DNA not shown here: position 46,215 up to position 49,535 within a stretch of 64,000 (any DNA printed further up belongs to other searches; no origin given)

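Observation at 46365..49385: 1006-aa Upf1-like helicase with a Vsr/DUF559-like nuclease tail and a ~330-aa unknown N-terminal region (Mokosh-like single-gene candidate)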

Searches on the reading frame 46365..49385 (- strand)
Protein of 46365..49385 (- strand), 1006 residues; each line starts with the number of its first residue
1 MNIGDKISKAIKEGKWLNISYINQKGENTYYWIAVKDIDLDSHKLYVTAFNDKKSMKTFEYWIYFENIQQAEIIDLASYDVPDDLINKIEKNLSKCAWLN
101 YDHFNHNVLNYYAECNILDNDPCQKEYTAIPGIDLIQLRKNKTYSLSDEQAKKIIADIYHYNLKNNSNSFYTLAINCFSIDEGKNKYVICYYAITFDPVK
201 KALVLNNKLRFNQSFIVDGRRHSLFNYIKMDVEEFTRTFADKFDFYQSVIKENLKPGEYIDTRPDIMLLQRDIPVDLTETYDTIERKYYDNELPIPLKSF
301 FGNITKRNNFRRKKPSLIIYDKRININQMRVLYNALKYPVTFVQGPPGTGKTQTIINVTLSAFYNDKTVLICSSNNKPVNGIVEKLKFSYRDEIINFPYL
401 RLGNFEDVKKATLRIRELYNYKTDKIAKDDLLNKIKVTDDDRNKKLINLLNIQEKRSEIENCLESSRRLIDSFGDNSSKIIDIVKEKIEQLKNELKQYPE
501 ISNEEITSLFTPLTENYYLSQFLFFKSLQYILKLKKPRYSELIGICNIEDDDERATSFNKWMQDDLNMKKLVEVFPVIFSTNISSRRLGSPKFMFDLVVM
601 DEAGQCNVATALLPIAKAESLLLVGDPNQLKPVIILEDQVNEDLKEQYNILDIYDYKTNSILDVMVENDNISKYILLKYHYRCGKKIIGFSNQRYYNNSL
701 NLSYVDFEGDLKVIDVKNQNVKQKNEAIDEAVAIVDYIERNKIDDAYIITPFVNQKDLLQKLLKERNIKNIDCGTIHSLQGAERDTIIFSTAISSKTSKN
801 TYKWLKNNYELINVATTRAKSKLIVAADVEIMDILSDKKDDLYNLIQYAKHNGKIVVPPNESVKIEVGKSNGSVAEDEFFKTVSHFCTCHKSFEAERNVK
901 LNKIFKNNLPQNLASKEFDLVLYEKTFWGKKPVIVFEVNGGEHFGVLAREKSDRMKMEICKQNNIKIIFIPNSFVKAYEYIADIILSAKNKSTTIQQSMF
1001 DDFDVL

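Call 5: search_protein_families(library=pfam, proteins=[window:46365-49385:-], max_evalue=1)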
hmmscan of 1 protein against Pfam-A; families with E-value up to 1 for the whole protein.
window:46365-49385:- (1006 aa): 13 families
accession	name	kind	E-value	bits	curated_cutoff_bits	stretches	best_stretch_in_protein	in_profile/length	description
PF13086.12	AAA_11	-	1.3e-30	107.5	27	1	324-635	2-255/257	AAA domain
PF13087.12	AAA_12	-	2.6e-18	66.8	27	1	660-828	4-193/195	AAA domain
PF13245.12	AAA_19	-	1.4e-08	35.4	25.1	1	332-633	5-132/134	AAA domain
PF13604.12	AAA_30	-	4.3e-07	30.3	27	2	325-381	3-61/191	AAA domain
PF01443.25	Viral_helicase1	-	1.7e-06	28.5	21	1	594-630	59-97/228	Viral superfamily 1 RNA helicase core domain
PF10881.14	DUF2726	-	3.9e-05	23.8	24.7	1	907-985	48-123/126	Protein of unknown function (DUF2726)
PF09848.15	SLFN-g3_helicase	-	0.00013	21.9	24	1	340-390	3-55/354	Schlafen group 3, DNA/RNA helicase domain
PF02492.25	cobW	-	0.00052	20.1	20.7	0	844-926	19-92/180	CobW/HypB/UreG, nucleotide-binding domain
PF02562.22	PhoH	-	0.00096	19.1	27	1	325-368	6-49/205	PhoH-like protein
PF25199.1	nSTAND_NTPase5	-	0.0052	17.1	34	1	337-386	40-90/145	Novel STAND NTPase 5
PF13538.12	UvrD_C_2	-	0.025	14.9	27.4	1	773-825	4-51/52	UvrD-like helicase C-terminal domain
PF20735.2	Lambda_ea8_5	-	0.2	12.7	27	1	87-124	45-82/90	Bacteriophage lambda ea8.5-related domain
PF11173.13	DUF2960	-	0.84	10.6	27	0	677-696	5-24/79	Protein of unknown function (DUF2960)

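Call 6: search_protein_families(library=padloc, proteins=[window:46365-49385:-], max_evalue=1)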
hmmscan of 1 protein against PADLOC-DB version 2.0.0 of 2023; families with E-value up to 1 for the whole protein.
window:46365-49385:- (1006 aa): 11 families
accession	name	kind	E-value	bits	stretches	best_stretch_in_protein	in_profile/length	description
PDLC03924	MkoC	-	1e-47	160.9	2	595-838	671-953/1136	-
PDLC03920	MkoA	-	2.3e-39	133.5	1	324-851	616-1099/1112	-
PDLC03921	MkoA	-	7.6e-35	118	2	319-653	1019-1353/1607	-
PDLC05009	PDC-S37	-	4.7e-27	92.3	2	592-850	935-1223/1550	-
PDLC02194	Hhe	-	9.4e-19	64.2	2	535-701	1322-1481/1911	-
PDLC04140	mad8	-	8.8e-06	23.4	1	338-501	27-118/314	mads_8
PDLC00112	GajB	-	3.5e-05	20.6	2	341-399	21-82/581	UrvD helicase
PDLC02895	DpdJ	-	5.3e-05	18.2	1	747-840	372-465/2112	DpdJ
PDLC01457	WYL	-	0.0015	16.1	1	5-59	128-183/229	"CAS-I,CAS-II,CAS-III,CAS-IV,CAS-V,CAS-VI; associated_signaling"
PDLC00136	GajB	-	0.0045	13.9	1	768-835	484-555/570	UrvD helicase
PDLC01439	typeIV_DinG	-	0.05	10.3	1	332-385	27-78/575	CAS-IV-A; associated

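Call 7: search_protein_families(library=ncbifam, proteins=[window:46365-49385:-], max_evalue=1)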
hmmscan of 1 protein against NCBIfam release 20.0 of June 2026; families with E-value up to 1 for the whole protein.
window:46365-49385:- (1006 aa): 6 families
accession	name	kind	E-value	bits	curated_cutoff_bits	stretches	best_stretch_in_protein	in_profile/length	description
TIGR00376.1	TIGR00376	hypoth_equivalog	3.8e-38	131.4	348.9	3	703-856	486-634/639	IGHMBP2 family helicase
NF058533.1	antiphage_ProA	equivalog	5e-27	93.8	1500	2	594-830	1303-1561/1903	anti-phage protein ProA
NF040671.1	PLuB_AAA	exception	8.3e-25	86.4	999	3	717-827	1114-1230/1256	PLuB system helicase-like protein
NF042953.1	Hhe_antiphage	equivalog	9.9e-25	86.2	2000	2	590-701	1277-1382/1797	DUF4011 domain-containing anti-phage protein Hhe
TIGR01447.1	recD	equivalog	1.3e-07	30.6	310.15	2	322-358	148-183/597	exodeoxyribonuclease V subunit alpha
TIGR01448.2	helicase_RecD2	equivalog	0.00021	19.6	500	1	327-365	320-357/713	SF1B family DNA helicase RecD2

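Call 11: find_homologous_proteins(query=window:46365-49385:-, max_evalue=0.00001)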
Query window:46365-49385:- (1006 aa): 1333 proteins with E <= 0.00001 among 8000 candidates; the best 120 are listed.
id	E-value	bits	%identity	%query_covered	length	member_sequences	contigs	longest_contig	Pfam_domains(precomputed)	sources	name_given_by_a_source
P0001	0.0e+0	2234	99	100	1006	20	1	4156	PF13087.13,PF13086.13,PF01443.25,PF13604.13,PF13245.13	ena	-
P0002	0.0e+0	1815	79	100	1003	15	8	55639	PF13087.13,PF13086.13,PF01443.25,PF13604.13,PF13245.13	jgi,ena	-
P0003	0.0e+0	1797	78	100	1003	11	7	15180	PF13087.13,PF13086.13,PF01443.25,PF13604.13,PF13245.13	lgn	-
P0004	0.0e+0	1769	78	100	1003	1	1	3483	PF13087.13,PF13086.13,PF01443.25,PF13604.13,PF13245.13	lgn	-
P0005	0.0e+0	1768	77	100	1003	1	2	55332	PF13087.13,PF13086.13,PF01443.25,PF13604.13,PF13245.13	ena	-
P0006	0.0e+0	1764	77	100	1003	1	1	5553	PF13087.13,PF13086.13,PF01443.25,PF13604.13,PF13245.13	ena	-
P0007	0.0e+0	1762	77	100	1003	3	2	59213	PF13087.13,PF13086.13,PF01443.25,PF13604.13,PF13245.13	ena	-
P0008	0.0e+0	1755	77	100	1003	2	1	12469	PF13087.13,PF13086.13,PF01443.25,PF13604.13,PF13245.13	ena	-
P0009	0.0e+0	1746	76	100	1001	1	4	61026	PF13087.13,PF13086.13,PF01443.25,PF13604.13,PF13245.13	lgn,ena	-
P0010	0.0e+0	1742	76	100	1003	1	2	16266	PF13087.13,PF13086.13,PF01443.25,PF13604.13,PF13245.13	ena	-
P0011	0.0e+0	1742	76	100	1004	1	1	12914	PF13087.13,PF13086.13,PF01443.25,PF13604.13,PF13245.13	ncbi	-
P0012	0.0e+0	1738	75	100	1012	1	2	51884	PF13087.13,PF13086.13,PF01443.25,PF13604.13,PF13245.13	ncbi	-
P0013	0.0e+0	1734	76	100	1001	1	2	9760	PF13087.13,PF13086.13,PF01443.25,PF13604.13,PF13245.13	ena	-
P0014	0.0e+0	1730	75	100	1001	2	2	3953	PF13087.13,PF13086.13,PF01443.25,PF13604.13,PF13245.13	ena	-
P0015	0.0e+0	1725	75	100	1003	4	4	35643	PF13087.13,PF13086.13,PF01443.25,PF13604.13,PF13245.13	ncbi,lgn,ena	-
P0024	0.0e+0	1702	74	100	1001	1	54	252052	PF13087.13,PF13086.13,PF01443.25,PF13604.13,PF13245.13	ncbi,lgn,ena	-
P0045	0.0e+0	1664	73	100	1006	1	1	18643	PF13087.13,PF13086.13,PF01443.25,PF13604.13,PF13245.13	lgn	-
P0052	0.0e+0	1632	72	100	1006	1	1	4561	PF13087.13,PF13086.13,PF01443.25,PF13604.13,PF13245.13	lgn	-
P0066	0.0e+0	1545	68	100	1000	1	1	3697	PF13087.13,PF13086.13,PF13604.13,PF13245.13,PF10881.15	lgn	-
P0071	0.0e+0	1511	67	100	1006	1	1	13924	PF13087.13,PF13086.13,PF01443.25,PF13604.13,PF13245.13,PF09848.16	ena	-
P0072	0.0e+0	1509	67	100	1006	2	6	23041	PF13087.13,PF13086.13,PF01443.25,PF13604.13,PF13245.13,PF00580.28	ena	-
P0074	0.0e+0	1506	67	100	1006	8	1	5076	PF13087.13,PF13086.13,PF01443.25,PF13604.13,PF13245.13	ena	-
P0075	0.0e+0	1505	67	100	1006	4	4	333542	PF13087.13,PF13086.13,PF01443.25,PF13604.13,PF13245.13,PF09848.16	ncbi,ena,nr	ncbi:MAG: AAA family ATPase [Clostridia bacterium]|nr:AAA family ATPase [Clostridia bacterium]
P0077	0.0e+0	1497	67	100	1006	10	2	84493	PF13087.13,PF13086.13,PF01443.25,PF13604.13,PF13245.13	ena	-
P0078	0.0e+0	1497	66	100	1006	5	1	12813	PF13087.13,PF13086.13,PF01443.25,PF13604.13,PF13245.13,PF10881.15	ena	-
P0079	0.0e+0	1493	66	100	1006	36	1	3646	PF13087.13,PF13086.13,PF01443.25,PF13604.13,PF13245.13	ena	-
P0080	0.0e+0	1491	66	100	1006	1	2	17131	PF13087.13,PF13086.13,PF01443.25,PF13604.13,PF13245.13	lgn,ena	-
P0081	0.0e+0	1490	66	100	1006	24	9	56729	PF13087.13,PF13086.13,PF01443.25,PF13604.13,PF13245.13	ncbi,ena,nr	ncbi:MAG: DNA2/NAM7 family helicase [Clostridia bacterium]|nr:DNA2/NAM7 family helicase [Clostridia 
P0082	0.0e+0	1489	66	100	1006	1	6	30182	PF13087.13,PF13086.13,PF01443.25,PF13604.13,PF13245.13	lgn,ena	-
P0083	0.0e+0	1488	66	100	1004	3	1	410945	PF13087.13,PF13086.13,PF01443.25,PF13604.13,PF13245.13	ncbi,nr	ncbi:MAG: DNA helicase [Clostridia bacterium]|nr:DNA helicase [Clostridia bacterium]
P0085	0.0e+0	1487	66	100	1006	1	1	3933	PF13087.13,PF13086.13,PF01443.25,PF13604.13,PF13245.13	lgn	-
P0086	0.0e+0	1483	66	100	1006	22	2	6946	PF13087.13,PF13086.13,PF01443.25,PF13604.13,PF13245.13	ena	-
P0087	0.0e+0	1483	65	100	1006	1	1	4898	PF13087.13,PF13086.13,PF01443.25,PF13604.13,PF13245.13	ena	-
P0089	0.0e+0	1476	65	100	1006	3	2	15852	PF13087.13,PF13086.13,PF01443.25,PF13604.13,PF13245.13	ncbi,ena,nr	ncbi:MAG: AAA family ATPase [Clostridia bacterium]|nr:AAA family ATPase [Clostridia bacterium]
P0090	0.0e+0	1467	66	100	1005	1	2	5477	PF13087.13,PF13086.13,PF01443.25,PF13604.13,PF13245.13,PF10881.15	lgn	-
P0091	0.0e+0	1466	66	100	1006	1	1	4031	PF13087.13,PF13086.13,PF01443.25,PF13604.13,PF13245.13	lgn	-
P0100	0.0e+0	1400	63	100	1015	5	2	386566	PF13087.13,PF13086.13,PF01443.25,PF13604.13,PF13245.13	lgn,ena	-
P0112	0.0e+0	1273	57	100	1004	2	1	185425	PF13087.13,PF13086.13,PF01443.25,PF13604.13,PF13245.13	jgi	-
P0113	0.0e+0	1271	57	100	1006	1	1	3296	PF13087.13,PF13086.13,PF01443.25,PF13604.13,PF13245.13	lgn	-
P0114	0.0e+0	1271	58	99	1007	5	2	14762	PF13087.13,PF13086.13,PF01443.25,PF13604.13,PF13245.13,PF10881.15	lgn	-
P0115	0.0e+0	1268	58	99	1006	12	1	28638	PF13087.13,PF13086.13,PF01443.25,PF13604.13,PF13245.13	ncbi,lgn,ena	-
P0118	0.0e+0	1265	57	100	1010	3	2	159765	PF13087.13,PF13086.13,PF01443.25,PF13604.13,PF13245.13,PF09848.16,PF00580.28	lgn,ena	-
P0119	0.0e+0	1245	57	99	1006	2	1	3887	PF13087.13,PF13086.13,PF01443.25,PF13604.13,PF13245.13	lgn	-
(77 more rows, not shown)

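Call 17: find_encoding_contigs(protein=P0024, flank=10000, max_places=6)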
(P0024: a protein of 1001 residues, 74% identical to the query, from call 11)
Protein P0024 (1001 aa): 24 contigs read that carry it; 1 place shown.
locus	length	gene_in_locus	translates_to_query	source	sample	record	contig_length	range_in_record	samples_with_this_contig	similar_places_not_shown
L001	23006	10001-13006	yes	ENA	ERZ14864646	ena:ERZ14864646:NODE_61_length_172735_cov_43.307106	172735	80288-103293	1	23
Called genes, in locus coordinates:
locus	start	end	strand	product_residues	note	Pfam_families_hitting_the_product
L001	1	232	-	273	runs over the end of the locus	PF00456:Transketolase_N, PF13292:DXP_synthase_N, PF00676:E1_dh, PF02775:TPP_enzyme_C (faint)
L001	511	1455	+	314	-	PF01522:Polysacc_deac_1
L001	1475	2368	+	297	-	PF00849:PseudoU_synth_2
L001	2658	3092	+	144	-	PF01047:MarR (faint), PF12802:MarR_2, PF01325:Fe_dep_repress (weak)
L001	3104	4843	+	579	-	PF00664:ABC_membrane, PF00005:ABC_tran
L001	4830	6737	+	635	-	PF00664:ABC_membrane, PF02463:SMC_N (faint), PF00005:ABC_tran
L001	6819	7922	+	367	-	PF02073:Peptidase_M29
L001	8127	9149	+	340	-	PF00044:Gp_dh_N, PF02800:Gp_dh_C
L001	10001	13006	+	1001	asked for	PF01443:Viral_helicase1 (faint), PF13086:AAA_11, PF13245:AAA_19 (weak), PF13604:AAA_30 (faint), PF13087:AAA_12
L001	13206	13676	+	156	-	PF18143:HAD_SAK_2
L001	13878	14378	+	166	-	-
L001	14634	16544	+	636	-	-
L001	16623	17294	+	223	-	PF04011:LemA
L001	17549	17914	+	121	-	PF01325:Fe_dep_repress, PF12802:MarR_2 (weak), PF02742:Fe_dep_repr_C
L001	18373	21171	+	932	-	-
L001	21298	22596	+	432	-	PF00890:FAD_binding_2 (weak), PF01266:DAO, PF12831:FAD_oxidored (weak), PF13450:NAD_binding_8 (faint), PF00355:Rieske (weak)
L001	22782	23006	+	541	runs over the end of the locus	PF13320:GH123_cat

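Call 18: find_encoding_contigs(protein=P0075, flank=8000, max_places=4)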
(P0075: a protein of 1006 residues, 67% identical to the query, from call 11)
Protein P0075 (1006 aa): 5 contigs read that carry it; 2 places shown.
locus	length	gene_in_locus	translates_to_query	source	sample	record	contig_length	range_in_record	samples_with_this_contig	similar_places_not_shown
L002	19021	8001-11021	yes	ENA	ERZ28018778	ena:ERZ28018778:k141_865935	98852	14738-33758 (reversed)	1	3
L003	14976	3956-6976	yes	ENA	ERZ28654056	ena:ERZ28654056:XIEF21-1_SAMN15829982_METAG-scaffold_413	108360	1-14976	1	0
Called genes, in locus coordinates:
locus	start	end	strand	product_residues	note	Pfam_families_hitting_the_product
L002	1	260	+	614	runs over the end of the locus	PF07693:KAP_NTPase, PF20693:YobI-ATPase (faint)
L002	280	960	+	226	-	PF28083:QatB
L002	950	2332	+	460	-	PF06508:QueC (faint)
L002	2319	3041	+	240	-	PF01026:TatD_DNase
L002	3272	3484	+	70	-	PF01381:HTH_3, PF13443:HTH_26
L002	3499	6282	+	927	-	PF13091:PLDc_2 (weak), PF00270:DEAD, PF04851:ResIII, PF00271:Helicase_C, PF26350:DUF8090, PF11907:DUF3427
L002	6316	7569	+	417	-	PF18860:AbiJ_NTD3, PF00069:Pkinase, PF07714:PK_Tyr_Ser-Thr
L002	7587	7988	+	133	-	PF00293:NUDIX, PF14815:NUDIX_4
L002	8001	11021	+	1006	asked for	PF01443:Viral_helicase1 (faint), PF09848:SLFN-g3_helicase (faint), PF13086:AAA_11, PF13245:AAA_19, PF13604:AAA_30 (faint), PF13087:AAA_12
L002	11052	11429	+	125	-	PF07739:TipAS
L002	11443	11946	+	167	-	PF01066:CDP-OH_P_transf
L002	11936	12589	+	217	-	PF13302:Acetyltransf_3, PF00583:Acetyltransf_1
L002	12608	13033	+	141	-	PF01327:Pep_deformylase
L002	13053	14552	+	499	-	PF28123:DUF8370, PF28130:DUF8371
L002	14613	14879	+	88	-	PF20648:DUF6809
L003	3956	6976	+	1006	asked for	PF01443:Viral_helicase1 (faint), PF09848:SLFN-g3_helicase (faint), PF13086:AAA_11, PF13245:AAA_19, PF13604:AAA_30 (faint), PF13087:AAA_12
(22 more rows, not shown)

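Call 19: find_encoding_contigs(protein=P0083, flank=8000, max_places=4)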
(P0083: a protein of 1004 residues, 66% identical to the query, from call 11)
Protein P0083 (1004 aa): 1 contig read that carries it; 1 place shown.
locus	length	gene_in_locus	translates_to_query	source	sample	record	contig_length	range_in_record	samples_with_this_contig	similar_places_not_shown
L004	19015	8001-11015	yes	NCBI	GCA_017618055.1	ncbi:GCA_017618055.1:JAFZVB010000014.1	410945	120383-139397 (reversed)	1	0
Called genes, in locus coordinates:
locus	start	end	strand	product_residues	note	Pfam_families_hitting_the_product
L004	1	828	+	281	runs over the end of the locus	PF10418:DHODB_Fe-S_bind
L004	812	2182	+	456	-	PF14691:Fer4_20, PF02826:2-Hacid_dh_C (faint), PF01488:Shikimate_DH (faint), PF07992:Pyr_redox_2, PF13450:NAD_binding_8 (weak), PF13738:Pyr_redox_3 (weak), PF01262:AlaDh_PNT_C (weak), PF00070:Pyr_redox (weak), +3 more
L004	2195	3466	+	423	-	PF01018:GTP1_OBG, PF01926:MMR_HSR1, PF02421:FeoB_N, PF09269:DUF1967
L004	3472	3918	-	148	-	PF10387:DUF2442 (weak), PF13744:HTH_37 (weak), PF13560:HTH_31, PF01381:HTH_3, PF12844:HTH_19 (weak)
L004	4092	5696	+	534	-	PF01293:PEPCK_ATP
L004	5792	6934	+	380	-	PF01467:CTP_transf_like, PF01966:HD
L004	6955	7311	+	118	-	PF02410:RsfS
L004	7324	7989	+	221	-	PF00881:Nitroreductase (faint), PF14512:TM1586_NiRdase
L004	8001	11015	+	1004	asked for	PF01443:Viral_helicase1 (faint), PF13086:AAA_11, PF13245:AAA_19 (weak), PF13604:AAA_30 (faint), PF13087:AAA_12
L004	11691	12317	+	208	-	PF02367:TsaE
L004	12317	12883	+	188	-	PF00814:TsaD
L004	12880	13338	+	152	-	PF00583:Acetyltransf_1, PF13673:Acetyltransf_10, PF13508:Acetyltransf_7, PF08445:FR47 (weak)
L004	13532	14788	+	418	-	PF00180:Iso_dh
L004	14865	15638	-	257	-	-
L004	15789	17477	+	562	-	PF02065:Melibiase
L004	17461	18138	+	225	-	PF01168:Ala_racemase_N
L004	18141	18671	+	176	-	PF04472:SepF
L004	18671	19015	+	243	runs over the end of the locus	PF01252:Peptidase_A8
